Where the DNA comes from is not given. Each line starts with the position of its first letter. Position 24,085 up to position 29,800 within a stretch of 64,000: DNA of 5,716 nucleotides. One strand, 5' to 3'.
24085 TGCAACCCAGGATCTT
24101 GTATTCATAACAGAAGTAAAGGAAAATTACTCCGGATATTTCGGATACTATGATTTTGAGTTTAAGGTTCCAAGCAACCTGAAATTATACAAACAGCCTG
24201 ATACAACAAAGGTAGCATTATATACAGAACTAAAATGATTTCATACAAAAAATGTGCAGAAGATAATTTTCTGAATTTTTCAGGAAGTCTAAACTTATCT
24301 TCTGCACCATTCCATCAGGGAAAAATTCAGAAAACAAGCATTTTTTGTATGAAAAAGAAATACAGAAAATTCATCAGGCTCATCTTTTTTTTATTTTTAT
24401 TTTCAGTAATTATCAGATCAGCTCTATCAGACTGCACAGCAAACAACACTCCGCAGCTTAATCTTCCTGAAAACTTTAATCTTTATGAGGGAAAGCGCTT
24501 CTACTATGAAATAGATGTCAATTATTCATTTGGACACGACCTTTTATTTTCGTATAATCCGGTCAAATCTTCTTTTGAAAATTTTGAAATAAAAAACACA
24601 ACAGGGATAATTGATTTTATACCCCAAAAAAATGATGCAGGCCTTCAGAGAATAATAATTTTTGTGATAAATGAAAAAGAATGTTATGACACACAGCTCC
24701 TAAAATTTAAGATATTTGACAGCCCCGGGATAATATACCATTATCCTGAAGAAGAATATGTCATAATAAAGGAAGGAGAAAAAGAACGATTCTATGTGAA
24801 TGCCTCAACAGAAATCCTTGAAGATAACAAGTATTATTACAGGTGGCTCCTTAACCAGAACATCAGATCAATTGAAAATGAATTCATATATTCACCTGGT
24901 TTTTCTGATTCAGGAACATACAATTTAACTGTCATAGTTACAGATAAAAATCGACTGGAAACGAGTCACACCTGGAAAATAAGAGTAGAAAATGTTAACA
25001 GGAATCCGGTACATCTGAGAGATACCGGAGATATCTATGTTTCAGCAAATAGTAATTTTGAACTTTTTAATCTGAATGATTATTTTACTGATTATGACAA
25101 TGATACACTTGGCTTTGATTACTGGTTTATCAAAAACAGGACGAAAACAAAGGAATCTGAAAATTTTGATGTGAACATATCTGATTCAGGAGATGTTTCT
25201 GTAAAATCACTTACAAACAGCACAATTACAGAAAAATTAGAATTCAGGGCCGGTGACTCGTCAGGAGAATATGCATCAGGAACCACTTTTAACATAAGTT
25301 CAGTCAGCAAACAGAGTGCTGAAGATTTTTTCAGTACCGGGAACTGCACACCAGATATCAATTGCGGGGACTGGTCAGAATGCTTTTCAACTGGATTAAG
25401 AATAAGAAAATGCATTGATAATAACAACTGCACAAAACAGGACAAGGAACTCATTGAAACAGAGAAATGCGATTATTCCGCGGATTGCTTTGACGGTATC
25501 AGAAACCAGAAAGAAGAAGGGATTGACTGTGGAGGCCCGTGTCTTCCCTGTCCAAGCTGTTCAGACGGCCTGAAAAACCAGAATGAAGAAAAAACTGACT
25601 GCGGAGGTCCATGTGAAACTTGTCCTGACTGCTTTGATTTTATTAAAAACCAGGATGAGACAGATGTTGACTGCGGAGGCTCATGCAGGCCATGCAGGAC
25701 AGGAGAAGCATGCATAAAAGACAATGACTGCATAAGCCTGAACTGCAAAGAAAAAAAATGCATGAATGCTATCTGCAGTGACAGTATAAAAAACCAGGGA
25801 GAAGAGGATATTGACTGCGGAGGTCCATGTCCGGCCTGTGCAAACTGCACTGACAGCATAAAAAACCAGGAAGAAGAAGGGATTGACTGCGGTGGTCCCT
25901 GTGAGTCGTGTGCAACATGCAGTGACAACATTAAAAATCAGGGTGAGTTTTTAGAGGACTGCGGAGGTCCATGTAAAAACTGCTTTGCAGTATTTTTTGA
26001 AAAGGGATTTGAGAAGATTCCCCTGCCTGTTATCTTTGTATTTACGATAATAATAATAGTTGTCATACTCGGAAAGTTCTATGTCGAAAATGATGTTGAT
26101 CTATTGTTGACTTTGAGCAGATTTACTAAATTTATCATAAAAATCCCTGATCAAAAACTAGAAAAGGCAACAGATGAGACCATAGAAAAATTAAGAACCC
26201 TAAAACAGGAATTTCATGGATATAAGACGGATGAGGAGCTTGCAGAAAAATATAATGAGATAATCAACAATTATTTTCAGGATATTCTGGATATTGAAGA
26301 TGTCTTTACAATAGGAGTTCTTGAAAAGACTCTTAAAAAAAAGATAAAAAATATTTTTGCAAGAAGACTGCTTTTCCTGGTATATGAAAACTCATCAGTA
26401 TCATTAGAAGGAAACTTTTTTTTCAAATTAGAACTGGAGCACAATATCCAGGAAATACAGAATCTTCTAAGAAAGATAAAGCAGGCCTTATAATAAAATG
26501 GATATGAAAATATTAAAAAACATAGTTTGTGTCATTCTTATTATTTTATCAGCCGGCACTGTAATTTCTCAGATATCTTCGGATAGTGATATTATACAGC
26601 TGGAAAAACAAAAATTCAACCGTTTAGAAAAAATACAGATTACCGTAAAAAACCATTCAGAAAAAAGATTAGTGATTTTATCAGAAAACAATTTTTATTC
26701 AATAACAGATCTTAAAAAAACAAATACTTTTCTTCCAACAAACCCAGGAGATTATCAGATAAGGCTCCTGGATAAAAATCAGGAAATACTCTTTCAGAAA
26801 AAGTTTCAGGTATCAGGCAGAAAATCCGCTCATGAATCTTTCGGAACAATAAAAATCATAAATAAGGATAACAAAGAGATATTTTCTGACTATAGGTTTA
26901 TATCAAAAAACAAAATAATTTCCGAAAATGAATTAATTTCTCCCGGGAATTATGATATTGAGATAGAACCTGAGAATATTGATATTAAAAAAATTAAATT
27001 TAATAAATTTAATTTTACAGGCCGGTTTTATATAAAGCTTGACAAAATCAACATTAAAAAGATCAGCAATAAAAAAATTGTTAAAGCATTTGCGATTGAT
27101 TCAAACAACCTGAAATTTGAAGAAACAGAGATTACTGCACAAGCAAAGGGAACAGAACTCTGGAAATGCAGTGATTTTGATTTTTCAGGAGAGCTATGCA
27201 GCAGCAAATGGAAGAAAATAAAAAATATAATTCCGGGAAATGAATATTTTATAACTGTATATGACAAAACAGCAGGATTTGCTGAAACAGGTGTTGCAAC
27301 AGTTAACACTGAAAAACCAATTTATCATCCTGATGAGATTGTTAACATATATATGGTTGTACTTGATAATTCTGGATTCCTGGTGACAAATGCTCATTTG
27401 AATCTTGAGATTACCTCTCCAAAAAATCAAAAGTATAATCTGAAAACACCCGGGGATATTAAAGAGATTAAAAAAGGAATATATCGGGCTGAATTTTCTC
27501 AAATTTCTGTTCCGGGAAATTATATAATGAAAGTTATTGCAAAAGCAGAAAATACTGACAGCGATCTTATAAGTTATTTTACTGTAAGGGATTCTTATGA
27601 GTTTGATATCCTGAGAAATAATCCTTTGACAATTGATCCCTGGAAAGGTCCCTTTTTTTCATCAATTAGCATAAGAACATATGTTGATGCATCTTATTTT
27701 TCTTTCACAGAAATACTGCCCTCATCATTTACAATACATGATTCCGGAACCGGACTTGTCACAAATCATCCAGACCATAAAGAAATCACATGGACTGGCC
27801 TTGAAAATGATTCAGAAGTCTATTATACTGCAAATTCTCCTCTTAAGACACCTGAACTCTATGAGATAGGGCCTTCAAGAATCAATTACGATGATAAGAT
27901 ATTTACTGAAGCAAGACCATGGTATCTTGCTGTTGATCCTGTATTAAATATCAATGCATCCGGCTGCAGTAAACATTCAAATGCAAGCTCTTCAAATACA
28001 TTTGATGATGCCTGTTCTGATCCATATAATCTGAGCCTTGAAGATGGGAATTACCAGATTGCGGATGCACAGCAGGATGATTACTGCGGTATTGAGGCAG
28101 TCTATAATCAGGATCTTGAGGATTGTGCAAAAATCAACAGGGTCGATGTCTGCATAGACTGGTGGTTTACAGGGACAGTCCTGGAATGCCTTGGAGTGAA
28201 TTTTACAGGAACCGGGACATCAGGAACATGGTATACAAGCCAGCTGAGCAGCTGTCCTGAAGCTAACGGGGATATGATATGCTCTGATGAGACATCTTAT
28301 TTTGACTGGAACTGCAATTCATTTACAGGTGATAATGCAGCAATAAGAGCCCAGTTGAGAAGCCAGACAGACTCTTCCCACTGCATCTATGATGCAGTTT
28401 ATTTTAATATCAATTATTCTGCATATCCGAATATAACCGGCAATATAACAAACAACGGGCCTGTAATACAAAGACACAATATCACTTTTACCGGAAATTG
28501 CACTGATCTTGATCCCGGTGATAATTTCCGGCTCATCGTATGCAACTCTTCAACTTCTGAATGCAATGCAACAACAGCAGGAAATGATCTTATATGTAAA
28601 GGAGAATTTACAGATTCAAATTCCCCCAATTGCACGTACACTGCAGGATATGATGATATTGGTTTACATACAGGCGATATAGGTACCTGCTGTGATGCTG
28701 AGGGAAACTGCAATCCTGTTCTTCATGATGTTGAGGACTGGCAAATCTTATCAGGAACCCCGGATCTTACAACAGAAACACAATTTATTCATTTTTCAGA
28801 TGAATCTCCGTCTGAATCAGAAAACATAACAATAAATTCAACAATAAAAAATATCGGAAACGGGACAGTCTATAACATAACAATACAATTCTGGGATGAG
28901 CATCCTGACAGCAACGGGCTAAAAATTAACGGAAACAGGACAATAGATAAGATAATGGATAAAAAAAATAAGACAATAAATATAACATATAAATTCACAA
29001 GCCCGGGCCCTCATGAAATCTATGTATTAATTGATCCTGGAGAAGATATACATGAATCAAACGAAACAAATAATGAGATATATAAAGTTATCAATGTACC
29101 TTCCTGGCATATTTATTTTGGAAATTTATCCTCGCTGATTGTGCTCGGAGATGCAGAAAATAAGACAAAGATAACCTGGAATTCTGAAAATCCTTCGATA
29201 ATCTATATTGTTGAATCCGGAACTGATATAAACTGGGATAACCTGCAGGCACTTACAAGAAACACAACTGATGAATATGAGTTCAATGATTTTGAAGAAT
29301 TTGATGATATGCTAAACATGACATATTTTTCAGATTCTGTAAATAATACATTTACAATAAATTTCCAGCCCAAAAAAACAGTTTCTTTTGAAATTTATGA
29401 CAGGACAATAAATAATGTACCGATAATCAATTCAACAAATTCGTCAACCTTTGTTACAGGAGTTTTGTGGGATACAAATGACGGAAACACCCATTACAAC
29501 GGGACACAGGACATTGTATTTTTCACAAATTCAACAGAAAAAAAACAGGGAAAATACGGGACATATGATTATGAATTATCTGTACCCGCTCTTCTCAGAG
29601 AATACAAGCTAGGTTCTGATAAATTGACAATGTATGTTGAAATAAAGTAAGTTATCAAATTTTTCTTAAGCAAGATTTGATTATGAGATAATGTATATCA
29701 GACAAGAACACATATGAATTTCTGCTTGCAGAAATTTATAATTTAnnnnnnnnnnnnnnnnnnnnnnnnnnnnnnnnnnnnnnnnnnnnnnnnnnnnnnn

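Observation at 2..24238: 5'-truncated giant (>8,049 aa) heavily sequon-studded surface protein built from reiterated DUF2341-like/LamG/Ig/CARDB modules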

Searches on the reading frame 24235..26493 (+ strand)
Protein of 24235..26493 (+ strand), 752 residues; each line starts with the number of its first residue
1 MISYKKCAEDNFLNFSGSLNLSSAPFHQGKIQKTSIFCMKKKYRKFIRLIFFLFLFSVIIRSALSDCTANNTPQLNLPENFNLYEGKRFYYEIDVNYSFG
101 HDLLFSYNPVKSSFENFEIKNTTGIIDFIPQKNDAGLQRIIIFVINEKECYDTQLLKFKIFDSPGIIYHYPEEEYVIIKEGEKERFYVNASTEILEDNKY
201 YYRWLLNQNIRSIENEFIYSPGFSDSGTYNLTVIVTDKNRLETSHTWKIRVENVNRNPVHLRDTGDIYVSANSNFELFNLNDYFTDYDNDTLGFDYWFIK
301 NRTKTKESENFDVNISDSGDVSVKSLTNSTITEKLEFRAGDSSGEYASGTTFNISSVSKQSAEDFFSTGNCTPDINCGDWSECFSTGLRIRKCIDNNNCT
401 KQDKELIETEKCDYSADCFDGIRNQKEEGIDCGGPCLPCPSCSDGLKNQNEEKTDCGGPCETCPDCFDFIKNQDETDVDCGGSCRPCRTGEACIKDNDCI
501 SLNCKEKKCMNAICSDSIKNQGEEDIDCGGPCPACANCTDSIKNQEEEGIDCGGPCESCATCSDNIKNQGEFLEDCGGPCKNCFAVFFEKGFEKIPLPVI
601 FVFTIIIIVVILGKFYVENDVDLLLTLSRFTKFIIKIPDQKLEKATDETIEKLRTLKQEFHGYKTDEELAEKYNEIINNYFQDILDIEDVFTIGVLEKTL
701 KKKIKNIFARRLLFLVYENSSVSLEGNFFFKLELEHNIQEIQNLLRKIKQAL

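Call 7: search_protein_families(library=pfam, proteins=[window:24235-26493:+], max_evalue=0.001)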
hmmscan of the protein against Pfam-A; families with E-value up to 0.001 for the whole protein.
window:24235-26493:+ (752 aa): 0 families

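Call 12: find_encoding_contigs(protein=window:24235-26493:+, flank=10000, max_places=6)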
Protein window:24235-26493:+ (752 aa): no gene with exactly this product is on record in the collection.

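Call 31: search_protein_families(library=pfam, proteins=[window:24235-26493:+], max_evalue=0.1)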
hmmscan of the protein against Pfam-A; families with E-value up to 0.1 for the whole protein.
window:24235-26493:+ (752 aa): 1 family
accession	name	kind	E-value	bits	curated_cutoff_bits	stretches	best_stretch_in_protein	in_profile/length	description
PF17963.7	Big_9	-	0.0073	17.6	23.6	0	255-350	1-85/89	Bacterial Ig domain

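Call 74: search_protein_families(library=ncbifam, proteins=[window:24235-26493:+], max_evalue=0.01)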
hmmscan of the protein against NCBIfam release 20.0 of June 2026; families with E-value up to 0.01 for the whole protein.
window:24235-26493:+ (752 aa): 3 families
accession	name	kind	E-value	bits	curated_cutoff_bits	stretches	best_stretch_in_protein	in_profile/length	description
NF012211.1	tand_rpt_95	domain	0.0024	17.8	90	1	215-261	48-94/98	tandem-95 repeat protein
TIGR00374.1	TIGR00374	subfamily_domain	0.0058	16.1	43.2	1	583-681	106-199/323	flippase-like domain-containing protein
NF038112.1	myxo_dep_M36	subfamily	0.0076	13.4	1500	1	224-297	1255-1324/1604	myxosortase-dependent M36 family metallopeptidase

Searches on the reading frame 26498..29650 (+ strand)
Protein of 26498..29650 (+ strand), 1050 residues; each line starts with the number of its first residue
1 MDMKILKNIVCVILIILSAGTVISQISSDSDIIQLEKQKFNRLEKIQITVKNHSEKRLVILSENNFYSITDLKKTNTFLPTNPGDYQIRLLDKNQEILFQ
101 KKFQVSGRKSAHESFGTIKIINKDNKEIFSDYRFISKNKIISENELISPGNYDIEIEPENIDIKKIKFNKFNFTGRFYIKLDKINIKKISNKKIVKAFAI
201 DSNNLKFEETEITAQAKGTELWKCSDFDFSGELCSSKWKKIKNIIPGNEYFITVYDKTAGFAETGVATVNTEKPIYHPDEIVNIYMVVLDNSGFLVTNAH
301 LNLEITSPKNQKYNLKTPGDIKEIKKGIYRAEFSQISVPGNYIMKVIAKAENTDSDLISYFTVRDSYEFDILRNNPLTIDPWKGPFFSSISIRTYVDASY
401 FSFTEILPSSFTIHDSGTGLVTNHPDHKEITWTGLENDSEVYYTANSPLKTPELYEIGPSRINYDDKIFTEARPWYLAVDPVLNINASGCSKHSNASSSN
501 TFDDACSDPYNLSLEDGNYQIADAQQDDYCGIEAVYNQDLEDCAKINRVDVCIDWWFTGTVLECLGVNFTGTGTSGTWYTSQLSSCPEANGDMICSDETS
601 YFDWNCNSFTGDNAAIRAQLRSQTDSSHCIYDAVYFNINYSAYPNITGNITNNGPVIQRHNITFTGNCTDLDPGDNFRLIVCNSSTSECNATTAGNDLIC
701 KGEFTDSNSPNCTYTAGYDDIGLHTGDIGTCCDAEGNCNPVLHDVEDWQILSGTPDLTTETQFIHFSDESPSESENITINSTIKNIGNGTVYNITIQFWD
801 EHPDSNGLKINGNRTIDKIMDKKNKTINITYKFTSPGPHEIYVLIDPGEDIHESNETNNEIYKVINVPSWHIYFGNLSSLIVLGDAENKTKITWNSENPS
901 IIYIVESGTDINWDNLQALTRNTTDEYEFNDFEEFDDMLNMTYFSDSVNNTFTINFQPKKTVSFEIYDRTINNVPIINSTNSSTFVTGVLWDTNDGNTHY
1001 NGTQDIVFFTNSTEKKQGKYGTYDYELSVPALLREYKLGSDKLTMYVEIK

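Call 7: search_protein_families(library=pfam, proteins=[window:26498-29650:+], max_evalue=0.001)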
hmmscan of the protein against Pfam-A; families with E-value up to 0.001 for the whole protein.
window:26498-29650:+ (1050 aa): 3 families
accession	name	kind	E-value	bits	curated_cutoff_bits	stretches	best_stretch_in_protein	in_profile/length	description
PF07705.17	CARDB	-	3.2e-13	50.2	22.7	1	755-861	2-99/101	CARDB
PF00630.25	Filamin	-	2.7e-07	31.7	26.9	0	794-853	42-89/93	Filamin/ABP280 repeat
PF01835.25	MG2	-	1.2e-06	29.2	32.8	1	269-346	4-80/96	MG2 domain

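Call 74: search_protein_families(library=ncbifam, proteins=[window:26498-29650:+], max_evalue=0.01)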
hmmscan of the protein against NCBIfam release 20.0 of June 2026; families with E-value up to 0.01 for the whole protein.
window:26498-29650:+ (1050 aa): 0 families
